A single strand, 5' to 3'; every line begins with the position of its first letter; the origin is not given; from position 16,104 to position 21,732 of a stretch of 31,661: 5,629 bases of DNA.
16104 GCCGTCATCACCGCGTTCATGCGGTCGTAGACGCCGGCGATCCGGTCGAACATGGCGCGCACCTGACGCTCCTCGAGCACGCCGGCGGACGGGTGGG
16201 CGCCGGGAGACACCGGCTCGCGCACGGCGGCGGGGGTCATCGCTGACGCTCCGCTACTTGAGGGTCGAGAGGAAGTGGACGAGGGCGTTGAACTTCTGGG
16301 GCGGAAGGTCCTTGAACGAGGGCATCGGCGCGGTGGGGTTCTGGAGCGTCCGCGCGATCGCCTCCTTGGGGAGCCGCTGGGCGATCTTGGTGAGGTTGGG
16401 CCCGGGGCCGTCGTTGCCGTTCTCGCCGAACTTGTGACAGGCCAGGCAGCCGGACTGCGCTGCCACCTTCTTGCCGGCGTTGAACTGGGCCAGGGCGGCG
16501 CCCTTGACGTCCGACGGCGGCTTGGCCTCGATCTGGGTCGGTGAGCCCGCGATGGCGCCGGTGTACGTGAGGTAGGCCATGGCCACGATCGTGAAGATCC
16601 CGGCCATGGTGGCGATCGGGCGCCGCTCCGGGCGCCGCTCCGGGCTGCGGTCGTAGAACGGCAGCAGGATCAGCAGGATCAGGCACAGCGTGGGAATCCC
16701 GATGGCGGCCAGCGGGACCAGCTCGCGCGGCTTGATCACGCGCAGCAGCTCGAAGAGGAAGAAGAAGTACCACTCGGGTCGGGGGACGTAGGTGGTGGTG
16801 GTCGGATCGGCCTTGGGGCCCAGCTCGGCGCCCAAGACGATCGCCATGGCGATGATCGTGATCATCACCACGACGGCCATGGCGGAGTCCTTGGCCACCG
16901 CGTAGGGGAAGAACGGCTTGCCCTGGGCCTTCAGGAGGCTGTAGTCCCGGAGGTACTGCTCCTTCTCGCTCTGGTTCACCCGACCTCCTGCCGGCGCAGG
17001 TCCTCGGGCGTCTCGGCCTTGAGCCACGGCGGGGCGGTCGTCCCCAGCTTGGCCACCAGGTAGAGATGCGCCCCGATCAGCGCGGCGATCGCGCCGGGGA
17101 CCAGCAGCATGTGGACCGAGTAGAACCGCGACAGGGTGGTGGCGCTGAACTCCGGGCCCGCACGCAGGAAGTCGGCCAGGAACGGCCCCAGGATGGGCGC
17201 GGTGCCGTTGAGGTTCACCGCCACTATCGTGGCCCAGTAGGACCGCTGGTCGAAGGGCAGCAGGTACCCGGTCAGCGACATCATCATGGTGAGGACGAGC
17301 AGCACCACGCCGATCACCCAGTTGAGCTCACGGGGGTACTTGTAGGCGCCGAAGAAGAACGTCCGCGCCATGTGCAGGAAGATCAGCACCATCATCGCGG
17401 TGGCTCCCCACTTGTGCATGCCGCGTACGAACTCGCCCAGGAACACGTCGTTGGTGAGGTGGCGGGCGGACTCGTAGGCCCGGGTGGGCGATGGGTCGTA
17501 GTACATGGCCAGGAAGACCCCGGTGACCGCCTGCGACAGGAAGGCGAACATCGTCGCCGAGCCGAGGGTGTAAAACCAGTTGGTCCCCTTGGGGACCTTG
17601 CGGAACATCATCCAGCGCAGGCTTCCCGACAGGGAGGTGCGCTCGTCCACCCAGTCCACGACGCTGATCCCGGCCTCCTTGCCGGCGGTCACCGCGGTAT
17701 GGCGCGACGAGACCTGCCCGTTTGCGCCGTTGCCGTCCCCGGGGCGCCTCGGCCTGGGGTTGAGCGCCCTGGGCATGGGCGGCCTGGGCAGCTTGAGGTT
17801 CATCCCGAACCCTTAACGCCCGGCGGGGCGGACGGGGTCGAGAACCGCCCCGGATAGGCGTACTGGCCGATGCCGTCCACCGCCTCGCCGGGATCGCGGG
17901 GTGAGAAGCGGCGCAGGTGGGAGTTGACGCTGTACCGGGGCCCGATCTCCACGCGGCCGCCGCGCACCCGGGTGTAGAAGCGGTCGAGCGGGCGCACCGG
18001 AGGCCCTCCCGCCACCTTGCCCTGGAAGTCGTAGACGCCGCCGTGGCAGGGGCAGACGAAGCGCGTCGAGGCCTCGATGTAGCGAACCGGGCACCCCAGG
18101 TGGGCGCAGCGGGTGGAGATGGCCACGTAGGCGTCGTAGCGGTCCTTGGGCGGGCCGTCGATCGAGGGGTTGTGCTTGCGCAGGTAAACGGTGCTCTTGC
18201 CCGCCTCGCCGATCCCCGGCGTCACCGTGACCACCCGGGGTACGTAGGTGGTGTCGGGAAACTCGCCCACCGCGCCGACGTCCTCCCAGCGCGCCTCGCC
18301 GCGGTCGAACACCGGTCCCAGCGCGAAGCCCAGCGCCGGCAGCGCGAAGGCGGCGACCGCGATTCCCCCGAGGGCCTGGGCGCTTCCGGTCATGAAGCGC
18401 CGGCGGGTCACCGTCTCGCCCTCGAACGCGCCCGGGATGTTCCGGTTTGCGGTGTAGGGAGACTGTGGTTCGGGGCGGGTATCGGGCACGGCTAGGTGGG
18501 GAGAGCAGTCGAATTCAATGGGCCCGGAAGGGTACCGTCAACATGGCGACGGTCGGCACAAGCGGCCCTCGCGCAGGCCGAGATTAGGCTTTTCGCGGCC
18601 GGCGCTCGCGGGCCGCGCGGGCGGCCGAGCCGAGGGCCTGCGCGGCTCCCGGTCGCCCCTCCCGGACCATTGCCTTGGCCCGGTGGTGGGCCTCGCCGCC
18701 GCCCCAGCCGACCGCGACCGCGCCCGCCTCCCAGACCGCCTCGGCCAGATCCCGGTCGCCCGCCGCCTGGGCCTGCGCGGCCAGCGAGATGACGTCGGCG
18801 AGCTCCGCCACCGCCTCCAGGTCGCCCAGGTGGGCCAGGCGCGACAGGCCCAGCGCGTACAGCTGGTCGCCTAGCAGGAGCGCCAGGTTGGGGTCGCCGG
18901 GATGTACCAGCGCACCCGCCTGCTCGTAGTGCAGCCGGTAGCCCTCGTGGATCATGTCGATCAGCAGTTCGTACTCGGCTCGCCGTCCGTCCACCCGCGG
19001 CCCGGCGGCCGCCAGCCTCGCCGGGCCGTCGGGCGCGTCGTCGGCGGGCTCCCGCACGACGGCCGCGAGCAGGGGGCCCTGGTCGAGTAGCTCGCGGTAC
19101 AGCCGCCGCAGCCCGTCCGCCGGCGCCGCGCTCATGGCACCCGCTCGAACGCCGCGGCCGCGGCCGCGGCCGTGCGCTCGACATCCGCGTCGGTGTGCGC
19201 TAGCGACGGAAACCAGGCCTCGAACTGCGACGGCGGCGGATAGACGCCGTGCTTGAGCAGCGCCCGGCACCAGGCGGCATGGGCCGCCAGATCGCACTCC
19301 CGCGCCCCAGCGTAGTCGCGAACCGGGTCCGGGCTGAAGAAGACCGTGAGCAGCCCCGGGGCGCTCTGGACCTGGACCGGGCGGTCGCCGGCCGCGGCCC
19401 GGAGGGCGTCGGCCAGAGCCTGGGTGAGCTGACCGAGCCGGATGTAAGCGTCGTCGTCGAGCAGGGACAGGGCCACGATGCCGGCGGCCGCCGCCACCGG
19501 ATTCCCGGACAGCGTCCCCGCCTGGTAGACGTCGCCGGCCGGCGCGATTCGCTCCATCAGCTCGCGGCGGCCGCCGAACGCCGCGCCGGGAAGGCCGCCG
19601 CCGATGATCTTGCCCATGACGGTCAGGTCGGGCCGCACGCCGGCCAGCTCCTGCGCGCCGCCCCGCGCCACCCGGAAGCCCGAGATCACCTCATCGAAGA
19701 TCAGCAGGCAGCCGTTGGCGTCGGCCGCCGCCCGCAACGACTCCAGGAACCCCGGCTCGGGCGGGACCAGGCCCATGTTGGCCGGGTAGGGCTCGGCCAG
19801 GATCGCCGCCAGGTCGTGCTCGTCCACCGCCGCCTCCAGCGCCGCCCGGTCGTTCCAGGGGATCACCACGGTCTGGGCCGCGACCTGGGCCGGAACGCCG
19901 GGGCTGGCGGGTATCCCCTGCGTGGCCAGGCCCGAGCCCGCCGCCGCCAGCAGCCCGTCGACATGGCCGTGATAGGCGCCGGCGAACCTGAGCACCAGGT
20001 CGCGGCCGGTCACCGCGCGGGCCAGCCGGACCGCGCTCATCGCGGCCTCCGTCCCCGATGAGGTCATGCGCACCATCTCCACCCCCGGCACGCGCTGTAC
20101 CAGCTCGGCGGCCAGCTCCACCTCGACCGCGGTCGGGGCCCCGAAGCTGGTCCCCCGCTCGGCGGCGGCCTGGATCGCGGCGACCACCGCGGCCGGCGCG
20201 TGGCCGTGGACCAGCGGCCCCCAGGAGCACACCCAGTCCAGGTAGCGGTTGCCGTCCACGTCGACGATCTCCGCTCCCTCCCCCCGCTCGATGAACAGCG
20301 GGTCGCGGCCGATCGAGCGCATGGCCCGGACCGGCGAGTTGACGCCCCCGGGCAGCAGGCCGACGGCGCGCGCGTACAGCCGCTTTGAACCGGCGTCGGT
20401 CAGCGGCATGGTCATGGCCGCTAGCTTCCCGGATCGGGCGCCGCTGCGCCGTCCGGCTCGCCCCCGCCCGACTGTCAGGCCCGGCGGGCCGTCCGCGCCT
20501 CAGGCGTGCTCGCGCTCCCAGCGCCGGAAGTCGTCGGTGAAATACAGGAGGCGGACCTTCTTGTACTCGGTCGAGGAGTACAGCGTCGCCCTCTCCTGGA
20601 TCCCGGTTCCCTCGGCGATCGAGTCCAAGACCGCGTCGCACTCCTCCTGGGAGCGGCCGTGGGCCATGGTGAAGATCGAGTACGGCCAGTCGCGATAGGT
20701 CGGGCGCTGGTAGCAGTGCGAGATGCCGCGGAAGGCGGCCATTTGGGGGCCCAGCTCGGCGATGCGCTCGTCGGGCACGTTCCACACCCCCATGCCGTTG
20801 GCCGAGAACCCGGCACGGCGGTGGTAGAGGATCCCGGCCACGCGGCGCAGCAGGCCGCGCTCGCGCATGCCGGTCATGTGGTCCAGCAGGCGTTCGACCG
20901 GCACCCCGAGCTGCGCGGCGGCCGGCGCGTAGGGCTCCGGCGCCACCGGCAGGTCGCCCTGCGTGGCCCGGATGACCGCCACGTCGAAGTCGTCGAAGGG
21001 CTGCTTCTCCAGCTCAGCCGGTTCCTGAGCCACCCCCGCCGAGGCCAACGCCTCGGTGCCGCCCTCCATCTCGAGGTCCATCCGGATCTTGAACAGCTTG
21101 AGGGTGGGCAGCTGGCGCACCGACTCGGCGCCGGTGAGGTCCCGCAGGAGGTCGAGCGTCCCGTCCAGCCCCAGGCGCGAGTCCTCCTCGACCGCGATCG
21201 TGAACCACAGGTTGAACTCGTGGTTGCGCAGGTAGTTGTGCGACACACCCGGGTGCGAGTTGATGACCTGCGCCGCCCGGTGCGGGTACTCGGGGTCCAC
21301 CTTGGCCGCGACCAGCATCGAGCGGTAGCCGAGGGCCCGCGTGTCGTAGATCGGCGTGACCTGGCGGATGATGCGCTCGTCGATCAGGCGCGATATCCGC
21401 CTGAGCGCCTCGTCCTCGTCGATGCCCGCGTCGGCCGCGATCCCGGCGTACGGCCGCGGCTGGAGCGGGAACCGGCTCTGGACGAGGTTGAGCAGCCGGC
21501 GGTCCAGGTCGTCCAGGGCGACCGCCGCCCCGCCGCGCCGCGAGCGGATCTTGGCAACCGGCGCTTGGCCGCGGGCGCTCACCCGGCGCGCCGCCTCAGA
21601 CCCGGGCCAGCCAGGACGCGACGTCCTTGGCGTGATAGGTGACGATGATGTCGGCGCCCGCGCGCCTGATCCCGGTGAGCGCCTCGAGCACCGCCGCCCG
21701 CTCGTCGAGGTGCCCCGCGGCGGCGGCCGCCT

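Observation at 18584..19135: Cryptic dead-enzyme prenyltransferase paralogue: candidate small subunit of a heteromeric polyprenyl synthase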

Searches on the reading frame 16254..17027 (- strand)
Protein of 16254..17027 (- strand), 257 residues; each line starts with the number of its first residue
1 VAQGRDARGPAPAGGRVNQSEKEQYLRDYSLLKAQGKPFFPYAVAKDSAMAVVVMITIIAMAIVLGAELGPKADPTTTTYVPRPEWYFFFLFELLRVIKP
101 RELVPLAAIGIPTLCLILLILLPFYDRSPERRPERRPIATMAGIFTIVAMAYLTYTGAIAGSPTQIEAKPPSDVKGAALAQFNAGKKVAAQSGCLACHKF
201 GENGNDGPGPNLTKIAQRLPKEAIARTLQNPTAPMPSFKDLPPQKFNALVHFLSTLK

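Call 6: search_protein_families(library=pfam, proteins=[window:16254-17027:-], max_evalue=0.1)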
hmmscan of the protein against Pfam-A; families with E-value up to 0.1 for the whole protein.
window:16254-17027:- (257 aa): 5 families
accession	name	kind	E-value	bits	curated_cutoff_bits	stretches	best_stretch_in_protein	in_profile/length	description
PF00032.22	Cytochrom_B_C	-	4.9e-12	46.4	20.7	1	73-161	2-86/102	Cytochrome b(C-terminal)/b6/petD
PF13442.11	Cytochrome_CBB3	-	1e-08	35.8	27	1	181-253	2-68/68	Cytochrome C oxidase, cbb3-type, subunit III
PF00034.26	Cytochrom_C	-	8.3e-08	33.9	21.3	1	184-256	3-89/90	Cytochrome c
PF07854.18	DUF1646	-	0.028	14.3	21.4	0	53-97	141-185/347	Protein of unknown function (DUF1646)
PF13567.11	DUF4131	-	0.072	13.2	31.6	0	105-155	4-50/165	Domain of unknown function (DUF4131)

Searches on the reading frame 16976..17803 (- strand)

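Call 6: search_protein_families(library=pfam, proteins=[window:16976-17803:-], max_evalue=0.1)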
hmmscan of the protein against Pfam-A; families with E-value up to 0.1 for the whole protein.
window:16976-17803:- (275 aa): 4 families
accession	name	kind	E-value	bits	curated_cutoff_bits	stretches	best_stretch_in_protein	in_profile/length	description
PF00033.24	Cytochrome_B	-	9.7e-49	166.2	27.2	1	69-252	5-187/189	Cytochrome b/b6/petB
PF13631.11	Cytochrom_B_N_2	-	3.4e-42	144.7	27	1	136-265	2-129/169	Cytochrome b(N-terminal)/b6/petB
PF01292.26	Ni_hydr_CYTB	-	9.9e-07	29.1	30.1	1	79-150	102-164/179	Prokaryotic cytochrome b561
PF14358.11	DUF4405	-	7.7e-06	26.8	26.7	1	83-146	5-63/66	Domain of unknown function (DUF4405)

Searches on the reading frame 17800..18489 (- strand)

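Call 6: search_protein_families(library=pfam, proteins=[window:17800-18489:-], max_evalue=0.1)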
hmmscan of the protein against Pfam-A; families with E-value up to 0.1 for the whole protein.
window:17800-18489:- (229 aa): 2 families
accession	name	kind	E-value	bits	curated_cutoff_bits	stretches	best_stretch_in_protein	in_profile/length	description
PF00355.32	Rieske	-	8.9e-10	38.8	20.3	1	117-170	32-86/88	Rieske [2Fe-2S] domain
PF10399.14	UCR_Fe-S_N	-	0.009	15.9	24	1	24-51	6-33/41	Ubiquitinol-cytochrome C reductase Fe-S subunit TAT signal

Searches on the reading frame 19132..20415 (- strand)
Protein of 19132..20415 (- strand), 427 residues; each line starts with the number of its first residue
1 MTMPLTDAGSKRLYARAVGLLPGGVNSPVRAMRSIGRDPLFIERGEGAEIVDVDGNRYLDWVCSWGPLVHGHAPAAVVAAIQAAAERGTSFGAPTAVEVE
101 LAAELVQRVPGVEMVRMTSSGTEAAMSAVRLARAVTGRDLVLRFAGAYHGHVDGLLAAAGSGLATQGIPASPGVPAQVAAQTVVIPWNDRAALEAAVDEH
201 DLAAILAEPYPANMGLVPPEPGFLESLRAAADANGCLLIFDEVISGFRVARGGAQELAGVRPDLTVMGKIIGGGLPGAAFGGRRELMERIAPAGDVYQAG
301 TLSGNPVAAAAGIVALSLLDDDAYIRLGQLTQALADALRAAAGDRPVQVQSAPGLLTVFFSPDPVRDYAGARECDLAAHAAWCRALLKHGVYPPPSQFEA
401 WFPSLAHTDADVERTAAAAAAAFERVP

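Call 6: search_protein_families(library=pfam, proteins=[window:19132-20415:-], max_evalue=0.1)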
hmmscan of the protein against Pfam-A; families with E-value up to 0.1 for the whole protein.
window:19132-20415:- (427 aa): 2 families
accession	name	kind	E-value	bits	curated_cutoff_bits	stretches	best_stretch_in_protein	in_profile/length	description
PF00202.27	Aminotran_3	-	5.7e-66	223.3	30.5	1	39-392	10-370/403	Aminotransferase class-III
PF00155.27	Aminotran_1_2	-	0.01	15.5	19.7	1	187-399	127-337/361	Aminotransferase class I and II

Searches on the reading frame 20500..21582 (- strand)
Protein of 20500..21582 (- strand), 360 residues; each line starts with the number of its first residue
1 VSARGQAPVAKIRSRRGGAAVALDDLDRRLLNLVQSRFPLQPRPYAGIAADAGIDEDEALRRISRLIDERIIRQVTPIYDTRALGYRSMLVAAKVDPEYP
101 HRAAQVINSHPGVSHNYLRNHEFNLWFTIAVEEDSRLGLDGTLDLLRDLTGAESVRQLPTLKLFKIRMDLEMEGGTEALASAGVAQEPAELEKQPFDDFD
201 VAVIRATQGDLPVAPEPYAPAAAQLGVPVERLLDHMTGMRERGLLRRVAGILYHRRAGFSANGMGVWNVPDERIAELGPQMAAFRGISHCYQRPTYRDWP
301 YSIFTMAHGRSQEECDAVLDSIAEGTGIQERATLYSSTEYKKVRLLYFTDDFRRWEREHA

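Call 6: search_protein_families(library=pfam, proteins=[window:20500-21582:-], max_evalue=0.1)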
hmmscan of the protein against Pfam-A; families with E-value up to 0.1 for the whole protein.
window:20500-21582:- (360 aa): 3 families
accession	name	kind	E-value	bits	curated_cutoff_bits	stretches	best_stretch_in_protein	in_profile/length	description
PF17805.7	AsnC_trans_reg2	-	2.9e-49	165.6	27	2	256-341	1-86/86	AsnC-like ligand binding domain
PF22451.2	NirdL-like_HTH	-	2.1e-30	104.5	27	2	27-73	1-47/47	Siroheme decarboxylase NirDL-like HTH domain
PF13404.12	HTH_AsnC-type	-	6.8e-08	32.7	27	1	23-66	1-41/42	AsnC-type helix-turn-helix domain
